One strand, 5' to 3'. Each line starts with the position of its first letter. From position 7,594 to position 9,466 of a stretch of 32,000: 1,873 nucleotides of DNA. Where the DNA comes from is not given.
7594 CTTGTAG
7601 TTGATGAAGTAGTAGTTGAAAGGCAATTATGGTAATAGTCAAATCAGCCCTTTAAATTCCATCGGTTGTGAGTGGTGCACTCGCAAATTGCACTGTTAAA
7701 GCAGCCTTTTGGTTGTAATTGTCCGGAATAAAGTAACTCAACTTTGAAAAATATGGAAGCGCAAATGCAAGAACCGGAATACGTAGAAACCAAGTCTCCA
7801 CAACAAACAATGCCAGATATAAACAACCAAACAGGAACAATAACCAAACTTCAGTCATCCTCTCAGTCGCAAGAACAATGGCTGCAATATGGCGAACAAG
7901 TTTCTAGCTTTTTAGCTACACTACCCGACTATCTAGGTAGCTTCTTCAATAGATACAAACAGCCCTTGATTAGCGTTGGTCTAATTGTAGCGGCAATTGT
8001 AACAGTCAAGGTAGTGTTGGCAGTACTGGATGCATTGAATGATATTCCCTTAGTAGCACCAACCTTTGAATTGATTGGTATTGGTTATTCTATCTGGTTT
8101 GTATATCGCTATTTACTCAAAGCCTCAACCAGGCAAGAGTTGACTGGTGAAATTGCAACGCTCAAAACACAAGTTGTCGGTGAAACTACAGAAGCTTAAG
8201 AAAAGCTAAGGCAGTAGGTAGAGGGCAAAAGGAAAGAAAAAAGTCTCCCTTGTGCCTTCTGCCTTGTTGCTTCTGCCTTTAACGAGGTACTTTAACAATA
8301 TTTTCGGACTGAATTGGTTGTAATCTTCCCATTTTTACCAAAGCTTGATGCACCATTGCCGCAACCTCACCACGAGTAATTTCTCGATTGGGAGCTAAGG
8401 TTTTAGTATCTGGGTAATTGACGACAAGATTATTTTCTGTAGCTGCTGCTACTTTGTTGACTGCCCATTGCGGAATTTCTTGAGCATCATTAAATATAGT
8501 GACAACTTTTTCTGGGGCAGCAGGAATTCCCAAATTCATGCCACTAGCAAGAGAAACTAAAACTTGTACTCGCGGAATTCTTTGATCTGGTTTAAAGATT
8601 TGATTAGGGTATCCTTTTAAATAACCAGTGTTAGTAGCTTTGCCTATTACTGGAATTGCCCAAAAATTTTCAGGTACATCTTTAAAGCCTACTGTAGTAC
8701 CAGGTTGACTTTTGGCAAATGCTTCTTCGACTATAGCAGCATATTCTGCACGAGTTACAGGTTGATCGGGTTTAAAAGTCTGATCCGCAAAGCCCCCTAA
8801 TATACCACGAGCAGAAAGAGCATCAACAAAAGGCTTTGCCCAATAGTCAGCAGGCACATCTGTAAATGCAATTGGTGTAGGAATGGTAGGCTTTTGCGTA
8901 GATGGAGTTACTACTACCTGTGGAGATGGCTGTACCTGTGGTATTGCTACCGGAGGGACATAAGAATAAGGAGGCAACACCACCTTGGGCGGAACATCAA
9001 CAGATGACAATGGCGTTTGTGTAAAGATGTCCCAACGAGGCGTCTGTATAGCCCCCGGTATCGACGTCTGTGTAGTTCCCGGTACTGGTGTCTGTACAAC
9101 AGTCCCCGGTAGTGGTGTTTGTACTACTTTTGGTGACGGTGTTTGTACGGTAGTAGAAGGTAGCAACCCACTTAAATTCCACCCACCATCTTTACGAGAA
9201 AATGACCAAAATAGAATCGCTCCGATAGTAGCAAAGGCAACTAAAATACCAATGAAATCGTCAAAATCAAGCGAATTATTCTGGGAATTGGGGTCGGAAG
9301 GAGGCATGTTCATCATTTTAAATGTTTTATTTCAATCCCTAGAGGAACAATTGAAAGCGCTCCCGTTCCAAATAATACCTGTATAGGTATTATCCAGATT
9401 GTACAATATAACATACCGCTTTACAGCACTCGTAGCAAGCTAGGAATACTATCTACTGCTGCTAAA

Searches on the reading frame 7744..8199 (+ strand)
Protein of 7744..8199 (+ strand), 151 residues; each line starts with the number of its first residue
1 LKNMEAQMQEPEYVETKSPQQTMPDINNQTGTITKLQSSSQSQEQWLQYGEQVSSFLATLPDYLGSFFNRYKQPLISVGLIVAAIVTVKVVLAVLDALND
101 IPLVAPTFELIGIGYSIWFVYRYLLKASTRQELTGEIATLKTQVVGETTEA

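Call 63: search_protein_families(library=pfam, proteins=[window:7744-8199:+], max_evalue=0.001)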
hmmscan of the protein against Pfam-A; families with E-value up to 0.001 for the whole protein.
window:7744-8199:+ (151 aa): 1 family
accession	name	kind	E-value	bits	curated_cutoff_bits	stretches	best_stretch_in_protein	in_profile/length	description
PF14159.11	CAAD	-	2.3e-35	120.7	30.7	1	62-146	1-85/85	CAAD domains of cyanobacterial aminoacyl-tRNA synthetase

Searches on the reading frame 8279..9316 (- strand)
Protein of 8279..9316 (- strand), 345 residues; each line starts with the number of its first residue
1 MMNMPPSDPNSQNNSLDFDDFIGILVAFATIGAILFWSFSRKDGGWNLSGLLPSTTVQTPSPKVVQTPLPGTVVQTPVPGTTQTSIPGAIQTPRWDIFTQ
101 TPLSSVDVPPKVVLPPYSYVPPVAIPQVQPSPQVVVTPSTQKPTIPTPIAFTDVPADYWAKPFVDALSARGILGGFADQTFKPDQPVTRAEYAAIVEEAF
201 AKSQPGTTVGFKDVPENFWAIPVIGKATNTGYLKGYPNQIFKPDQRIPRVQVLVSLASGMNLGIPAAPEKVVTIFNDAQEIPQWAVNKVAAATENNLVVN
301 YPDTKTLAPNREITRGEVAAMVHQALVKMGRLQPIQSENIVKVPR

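Call 63: search_protein_families(library=pfam, proteins=[window:8279-9316:-], max_evalue=0.001)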
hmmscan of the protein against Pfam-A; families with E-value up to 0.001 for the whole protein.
window:8279-9316:- (345 aa): 1 family
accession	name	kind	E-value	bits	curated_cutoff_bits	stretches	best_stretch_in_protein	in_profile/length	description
PF00395.25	SLH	-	4.5e-30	103.8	20.8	3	151-193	2-44/44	S-layer homology domain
